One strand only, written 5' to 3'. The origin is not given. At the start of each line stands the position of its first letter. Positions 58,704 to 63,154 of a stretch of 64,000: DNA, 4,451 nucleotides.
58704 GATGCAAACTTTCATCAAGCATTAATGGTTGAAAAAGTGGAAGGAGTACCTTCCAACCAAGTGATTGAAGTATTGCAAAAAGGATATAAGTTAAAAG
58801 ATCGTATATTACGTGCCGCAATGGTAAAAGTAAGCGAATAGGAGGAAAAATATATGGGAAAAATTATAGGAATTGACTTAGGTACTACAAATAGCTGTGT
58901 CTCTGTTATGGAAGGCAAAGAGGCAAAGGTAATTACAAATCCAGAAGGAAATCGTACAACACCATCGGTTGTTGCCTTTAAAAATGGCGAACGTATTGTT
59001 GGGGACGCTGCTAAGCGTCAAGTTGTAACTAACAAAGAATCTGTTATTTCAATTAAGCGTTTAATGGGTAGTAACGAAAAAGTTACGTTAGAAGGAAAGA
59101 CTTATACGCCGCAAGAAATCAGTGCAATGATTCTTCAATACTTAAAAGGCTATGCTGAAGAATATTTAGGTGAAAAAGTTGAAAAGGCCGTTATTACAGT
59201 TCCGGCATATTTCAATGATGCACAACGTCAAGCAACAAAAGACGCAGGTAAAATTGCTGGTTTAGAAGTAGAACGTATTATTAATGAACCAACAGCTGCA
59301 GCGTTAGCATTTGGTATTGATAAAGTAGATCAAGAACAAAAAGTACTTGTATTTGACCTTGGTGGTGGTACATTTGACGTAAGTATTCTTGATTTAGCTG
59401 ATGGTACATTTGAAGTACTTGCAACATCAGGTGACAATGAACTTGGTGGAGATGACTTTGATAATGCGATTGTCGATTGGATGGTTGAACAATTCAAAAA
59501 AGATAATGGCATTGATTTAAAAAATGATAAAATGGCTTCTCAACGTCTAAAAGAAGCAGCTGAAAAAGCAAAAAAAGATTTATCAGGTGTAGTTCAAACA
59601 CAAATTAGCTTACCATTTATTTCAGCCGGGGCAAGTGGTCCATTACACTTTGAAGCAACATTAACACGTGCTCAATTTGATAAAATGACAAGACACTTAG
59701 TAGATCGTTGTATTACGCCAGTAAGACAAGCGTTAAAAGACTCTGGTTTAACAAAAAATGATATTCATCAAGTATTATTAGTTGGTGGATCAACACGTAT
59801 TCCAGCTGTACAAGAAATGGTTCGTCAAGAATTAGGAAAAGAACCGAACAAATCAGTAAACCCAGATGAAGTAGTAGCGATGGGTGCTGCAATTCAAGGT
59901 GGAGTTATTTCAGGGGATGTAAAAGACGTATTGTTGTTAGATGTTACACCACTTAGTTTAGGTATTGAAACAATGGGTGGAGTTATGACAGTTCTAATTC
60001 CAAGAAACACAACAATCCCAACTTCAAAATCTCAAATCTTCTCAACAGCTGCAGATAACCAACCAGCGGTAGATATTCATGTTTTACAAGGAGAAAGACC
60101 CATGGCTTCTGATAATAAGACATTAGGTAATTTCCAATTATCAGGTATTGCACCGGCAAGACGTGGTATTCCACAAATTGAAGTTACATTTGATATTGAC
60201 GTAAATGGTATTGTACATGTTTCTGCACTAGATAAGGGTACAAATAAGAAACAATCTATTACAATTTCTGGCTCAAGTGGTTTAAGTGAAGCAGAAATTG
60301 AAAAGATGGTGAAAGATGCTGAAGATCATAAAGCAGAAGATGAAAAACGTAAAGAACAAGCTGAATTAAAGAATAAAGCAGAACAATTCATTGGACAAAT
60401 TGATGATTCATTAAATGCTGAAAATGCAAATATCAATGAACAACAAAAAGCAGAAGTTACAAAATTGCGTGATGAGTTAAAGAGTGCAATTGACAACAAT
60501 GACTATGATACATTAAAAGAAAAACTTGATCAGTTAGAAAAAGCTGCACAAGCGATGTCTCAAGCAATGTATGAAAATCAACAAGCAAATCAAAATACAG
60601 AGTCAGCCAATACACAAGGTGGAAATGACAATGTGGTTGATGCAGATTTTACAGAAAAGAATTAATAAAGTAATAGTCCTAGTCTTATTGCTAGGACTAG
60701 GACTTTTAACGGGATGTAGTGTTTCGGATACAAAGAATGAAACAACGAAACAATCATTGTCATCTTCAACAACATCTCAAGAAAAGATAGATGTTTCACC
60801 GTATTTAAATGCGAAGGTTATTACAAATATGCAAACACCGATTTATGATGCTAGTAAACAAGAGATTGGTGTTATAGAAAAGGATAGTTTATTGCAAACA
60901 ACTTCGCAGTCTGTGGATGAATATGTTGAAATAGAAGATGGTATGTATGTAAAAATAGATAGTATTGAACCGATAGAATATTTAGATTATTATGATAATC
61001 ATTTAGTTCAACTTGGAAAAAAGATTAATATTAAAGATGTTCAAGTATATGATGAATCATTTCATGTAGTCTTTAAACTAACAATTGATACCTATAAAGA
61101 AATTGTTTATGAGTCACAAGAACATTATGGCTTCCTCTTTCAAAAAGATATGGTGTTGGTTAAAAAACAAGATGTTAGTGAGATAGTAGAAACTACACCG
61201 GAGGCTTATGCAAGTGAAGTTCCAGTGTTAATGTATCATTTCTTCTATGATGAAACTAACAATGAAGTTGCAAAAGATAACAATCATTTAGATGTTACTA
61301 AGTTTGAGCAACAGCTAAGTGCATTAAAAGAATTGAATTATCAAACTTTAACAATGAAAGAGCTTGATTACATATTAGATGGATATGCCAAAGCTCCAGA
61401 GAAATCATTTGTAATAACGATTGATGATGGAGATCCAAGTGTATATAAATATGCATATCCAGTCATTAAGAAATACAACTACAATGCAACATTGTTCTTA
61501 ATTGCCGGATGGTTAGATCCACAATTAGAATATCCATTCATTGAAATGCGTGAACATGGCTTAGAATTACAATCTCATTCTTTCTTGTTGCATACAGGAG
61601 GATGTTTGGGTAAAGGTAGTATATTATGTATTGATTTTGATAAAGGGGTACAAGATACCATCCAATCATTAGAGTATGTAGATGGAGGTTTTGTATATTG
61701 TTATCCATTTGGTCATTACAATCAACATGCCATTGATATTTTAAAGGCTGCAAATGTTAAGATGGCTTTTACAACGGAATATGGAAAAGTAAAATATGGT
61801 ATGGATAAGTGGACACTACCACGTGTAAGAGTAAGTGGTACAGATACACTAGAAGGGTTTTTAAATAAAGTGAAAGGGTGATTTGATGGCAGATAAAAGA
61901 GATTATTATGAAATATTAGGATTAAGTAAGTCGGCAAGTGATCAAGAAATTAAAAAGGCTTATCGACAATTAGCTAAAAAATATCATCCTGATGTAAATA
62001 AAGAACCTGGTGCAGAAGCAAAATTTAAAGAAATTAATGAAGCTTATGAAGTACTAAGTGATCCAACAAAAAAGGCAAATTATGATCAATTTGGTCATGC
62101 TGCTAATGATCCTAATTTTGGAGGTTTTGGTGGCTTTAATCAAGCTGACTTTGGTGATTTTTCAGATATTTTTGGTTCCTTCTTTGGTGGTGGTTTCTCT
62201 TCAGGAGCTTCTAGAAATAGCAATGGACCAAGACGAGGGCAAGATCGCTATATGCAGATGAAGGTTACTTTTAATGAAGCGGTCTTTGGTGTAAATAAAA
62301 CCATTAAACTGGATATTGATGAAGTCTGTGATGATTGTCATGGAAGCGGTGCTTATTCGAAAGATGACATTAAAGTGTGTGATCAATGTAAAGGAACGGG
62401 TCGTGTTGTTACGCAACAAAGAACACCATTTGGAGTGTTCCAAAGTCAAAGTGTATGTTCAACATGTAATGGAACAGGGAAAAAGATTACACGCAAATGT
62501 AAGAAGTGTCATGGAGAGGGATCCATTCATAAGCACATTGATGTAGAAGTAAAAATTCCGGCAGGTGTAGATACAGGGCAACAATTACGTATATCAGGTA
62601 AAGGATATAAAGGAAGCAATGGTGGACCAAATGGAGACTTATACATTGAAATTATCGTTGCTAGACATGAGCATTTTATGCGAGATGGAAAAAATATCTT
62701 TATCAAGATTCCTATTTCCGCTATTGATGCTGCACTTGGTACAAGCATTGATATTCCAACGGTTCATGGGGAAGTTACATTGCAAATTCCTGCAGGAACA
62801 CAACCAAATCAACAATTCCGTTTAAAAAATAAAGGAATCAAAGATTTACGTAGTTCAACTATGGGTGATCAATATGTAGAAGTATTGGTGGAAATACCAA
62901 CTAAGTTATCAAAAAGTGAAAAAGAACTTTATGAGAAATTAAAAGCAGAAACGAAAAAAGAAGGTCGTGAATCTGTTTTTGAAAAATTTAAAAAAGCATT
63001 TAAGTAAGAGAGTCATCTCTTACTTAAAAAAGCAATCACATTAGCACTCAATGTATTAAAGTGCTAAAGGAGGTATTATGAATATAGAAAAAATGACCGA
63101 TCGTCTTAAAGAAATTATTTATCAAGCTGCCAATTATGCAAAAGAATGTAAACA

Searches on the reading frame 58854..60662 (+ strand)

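Call 53: search_protein_families(library=pfam, proteins=[window:58854-60662:+], max_evalue=0.00001)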
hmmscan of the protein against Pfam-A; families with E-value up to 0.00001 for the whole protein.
window:58854-60662:+ (603 aa): 2 families
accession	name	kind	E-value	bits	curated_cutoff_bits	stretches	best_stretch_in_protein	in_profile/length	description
PF00012.26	HSP70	-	1.2e-246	820.1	20.6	2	76-574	100-599/599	Hsp70 protein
PF06723.19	MreB_Mbl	-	2.2e-20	73.2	27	1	4-346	3-316/327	MreB/Mbl protein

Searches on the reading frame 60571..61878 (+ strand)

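Call 76: search_protein_families(library=pfam, proteins=[window:60571-61878:+], max_evalue=0.00001)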
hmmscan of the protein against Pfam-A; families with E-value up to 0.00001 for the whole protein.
window:60571-61878:+ (436 aa): 1 family
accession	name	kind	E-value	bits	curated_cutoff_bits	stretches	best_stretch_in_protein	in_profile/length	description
PF01522.26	Polysacc_deac_1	-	1.2e-13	51.6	23.1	1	274-398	3-123/124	Polysaccharide deacetylase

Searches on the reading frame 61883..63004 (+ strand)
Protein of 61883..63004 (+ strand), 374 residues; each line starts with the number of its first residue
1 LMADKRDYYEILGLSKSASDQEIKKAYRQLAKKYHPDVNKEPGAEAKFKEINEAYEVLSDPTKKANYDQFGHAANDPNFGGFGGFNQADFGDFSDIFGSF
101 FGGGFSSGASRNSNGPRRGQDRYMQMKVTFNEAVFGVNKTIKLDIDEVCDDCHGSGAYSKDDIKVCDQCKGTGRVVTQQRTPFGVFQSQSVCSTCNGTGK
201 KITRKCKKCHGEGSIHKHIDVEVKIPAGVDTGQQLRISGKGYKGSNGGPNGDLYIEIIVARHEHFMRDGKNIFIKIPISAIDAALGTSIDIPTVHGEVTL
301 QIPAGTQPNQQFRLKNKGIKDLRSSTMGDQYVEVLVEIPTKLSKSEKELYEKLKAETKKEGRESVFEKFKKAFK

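Call 76: search_protein_families(library=pfam, proteins=[window:61883-63004:+], max_evalue=0.00001)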
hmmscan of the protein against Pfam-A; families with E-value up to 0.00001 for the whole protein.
window:61883-63004:+ (374 aa): 3 families
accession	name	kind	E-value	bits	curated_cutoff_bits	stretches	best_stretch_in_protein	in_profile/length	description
PF01556.23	DnaJ_C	-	3.1e-48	164.1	26.6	1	124-339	3-152/152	DnaJ C terminal domain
PF00226.36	DnaJ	-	3.2e-29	101.3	27.8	1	7-68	1-63/63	DnaJ domain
PF00684.25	DnaJ_CXXCXGXG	-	9.3e-18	64.7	32.7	1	149-213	1-65/65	DnaJ central domain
